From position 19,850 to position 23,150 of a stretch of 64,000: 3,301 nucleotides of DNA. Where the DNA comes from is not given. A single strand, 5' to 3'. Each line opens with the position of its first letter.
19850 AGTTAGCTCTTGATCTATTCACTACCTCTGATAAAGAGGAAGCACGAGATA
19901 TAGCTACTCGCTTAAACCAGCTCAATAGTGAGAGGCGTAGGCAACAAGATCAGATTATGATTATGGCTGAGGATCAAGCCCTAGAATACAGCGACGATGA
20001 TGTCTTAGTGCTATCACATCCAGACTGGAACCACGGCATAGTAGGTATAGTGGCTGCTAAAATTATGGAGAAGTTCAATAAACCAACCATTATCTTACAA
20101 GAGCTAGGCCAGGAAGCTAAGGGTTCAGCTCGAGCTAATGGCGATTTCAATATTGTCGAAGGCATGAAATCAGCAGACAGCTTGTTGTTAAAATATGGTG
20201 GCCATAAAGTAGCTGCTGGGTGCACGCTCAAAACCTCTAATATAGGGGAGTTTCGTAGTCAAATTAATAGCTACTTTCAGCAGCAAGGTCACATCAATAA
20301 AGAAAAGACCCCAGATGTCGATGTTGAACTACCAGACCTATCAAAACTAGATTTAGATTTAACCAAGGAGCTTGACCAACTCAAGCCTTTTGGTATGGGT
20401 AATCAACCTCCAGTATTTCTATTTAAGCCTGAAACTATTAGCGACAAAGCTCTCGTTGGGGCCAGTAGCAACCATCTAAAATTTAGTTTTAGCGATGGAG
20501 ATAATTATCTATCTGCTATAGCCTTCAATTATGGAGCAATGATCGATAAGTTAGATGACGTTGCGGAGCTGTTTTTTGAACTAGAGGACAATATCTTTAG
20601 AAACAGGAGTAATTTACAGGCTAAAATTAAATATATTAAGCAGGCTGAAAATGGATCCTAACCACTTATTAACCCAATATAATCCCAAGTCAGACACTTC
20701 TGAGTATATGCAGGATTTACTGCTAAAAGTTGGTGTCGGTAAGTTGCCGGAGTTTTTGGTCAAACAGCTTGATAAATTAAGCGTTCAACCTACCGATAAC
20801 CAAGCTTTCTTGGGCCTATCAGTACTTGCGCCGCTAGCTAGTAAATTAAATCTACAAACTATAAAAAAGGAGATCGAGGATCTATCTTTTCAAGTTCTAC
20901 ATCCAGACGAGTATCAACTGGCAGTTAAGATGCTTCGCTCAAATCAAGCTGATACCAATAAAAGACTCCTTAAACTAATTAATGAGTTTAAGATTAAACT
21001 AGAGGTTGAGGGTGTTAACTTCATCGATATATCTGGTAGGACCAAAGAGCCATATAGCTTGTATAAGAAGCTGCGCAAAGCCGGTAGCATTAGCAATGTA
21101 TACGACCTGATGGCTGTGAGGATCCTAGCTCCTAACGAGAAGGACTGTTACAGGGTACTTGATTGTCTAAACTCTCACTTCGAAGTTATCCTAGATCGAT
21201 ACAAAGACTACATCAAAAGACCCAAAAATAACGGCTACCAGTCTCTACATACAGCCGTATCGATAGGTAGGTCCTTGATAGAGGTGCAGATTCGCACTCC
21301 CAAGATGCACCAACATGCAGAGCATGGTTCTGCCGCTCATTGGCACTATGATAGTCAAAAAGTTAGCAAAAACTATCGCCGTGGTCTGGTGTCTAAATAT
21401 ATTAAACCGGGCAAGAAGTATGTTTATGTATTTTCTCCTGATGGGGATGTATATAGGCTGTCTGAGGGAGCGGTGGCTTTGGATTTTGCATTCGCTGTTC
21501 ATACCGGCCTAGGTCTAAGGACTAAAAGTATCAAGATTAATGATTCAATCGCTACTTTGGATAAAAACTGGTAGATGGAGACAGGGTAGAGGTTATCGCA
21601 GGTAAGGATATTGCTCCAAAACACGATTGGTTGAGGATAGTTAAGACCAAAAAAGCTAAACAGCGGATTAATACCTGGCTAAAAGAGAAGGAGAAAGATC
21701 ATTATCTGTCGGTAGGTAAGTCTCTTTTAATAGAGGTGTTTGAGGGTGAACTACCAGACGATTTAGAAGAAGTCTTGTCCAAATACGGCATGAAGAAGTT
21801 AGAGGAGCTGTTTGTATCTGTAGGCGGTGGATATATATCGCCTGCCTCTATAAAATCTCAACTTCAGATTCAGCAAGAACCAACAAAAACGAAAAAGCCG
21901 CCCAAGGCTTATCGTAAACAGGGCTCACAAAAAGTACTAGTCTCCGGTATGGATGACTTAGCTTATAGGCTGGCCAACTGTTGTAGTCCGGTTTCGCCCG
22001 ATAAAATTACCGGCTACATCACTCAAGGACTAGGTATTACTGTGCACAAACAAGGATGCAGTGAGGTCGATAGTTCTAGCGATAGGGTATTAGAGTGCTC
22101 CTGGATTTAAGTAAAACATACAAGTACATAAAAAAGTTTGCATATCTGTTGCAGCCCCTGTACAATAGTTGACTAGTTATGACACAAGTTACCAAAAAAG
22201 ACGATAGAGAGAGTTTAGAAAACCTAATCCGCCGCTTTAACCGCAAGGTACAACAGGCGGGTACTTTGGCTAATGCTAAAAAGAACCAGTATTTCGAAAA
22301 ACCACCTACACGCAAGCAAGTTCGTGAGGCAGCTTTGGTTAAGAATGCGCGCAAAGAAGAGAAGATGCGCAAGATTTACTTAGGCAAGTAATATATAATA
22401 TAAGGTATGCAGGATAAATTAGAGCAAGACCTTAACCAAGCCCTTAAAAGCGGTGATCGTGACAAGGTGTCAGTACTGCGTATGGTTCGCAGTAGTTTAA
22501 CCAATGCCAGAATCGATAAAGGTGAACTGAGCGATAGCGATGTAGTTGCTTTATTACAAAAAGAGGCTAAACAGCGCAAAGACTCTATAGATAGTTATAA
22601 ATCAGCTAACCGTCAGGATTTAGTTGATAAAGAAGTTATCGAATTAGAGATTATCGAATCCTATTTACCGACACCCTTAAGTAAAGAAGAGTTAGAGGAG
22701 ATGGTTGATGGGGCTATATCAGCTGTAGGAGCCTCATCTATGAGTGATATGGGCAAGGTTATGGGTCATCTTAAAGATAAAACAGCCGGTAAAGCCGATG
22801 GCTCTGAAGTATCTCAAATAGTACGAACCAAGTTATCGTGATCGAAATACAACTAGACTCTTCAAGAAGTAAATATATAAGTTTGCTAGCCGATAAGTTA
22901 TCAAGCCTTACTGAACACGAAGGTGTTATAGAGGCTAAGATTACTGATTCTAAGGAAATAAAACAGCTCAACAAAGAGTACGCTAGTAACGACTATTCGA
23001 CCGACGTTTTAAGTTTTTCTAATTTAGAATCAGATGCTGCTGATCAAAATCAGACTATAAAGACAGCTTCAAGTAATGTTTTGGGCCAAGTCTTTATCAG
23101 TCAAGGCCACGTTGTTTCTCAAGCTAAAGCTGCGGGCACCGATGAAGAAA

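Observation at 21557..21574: Rel (ppGpp synthetase) gene split by a -1 frameshift in an A5 run; both halves otherwise intact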

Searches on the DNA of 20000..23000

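Call 26: search_rna_families(source=window, start=20000, end=23000, threshold=evalue, max_evalue=1)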
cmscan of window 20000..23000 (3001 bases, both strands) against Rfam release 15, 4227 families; matches with E-value up to 1: 0.
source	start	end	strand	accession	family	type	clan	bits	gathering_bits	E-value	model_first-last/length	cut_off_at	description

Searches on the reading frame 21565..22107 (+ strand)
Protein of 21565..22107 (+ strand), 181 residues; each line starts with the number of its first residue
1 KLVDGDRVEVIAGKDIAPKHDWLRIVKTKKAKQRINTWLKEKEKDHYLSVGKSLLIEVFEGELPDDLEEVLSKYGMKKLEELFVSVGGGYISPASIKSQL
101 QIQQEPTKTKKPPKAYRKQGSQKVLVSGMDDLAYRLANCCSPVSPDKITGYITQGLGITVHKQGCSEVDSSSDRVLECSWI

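Call 34: find_homologous_proteins(query=window:21565-22107:+, max_evalue=1e-15)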
Query seq(181 aa) (181 aa): 2 proteins with E <= 1e-15 among 78 candidates.
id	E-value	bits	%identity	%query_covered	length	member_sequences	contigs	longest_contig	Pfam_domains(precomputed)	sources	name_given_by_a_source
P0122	5.7e-99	347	99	88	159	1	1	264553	PF19296.6,PF28438.1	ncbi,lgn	-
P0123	1.8e-69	251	62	100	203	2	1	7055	PF19296.6,PF28438.1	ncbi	ncbi:MAG: RelA/SpoT AH/RIS domain-containing protein, partial [Candidatus Saccharimonadales bacteriu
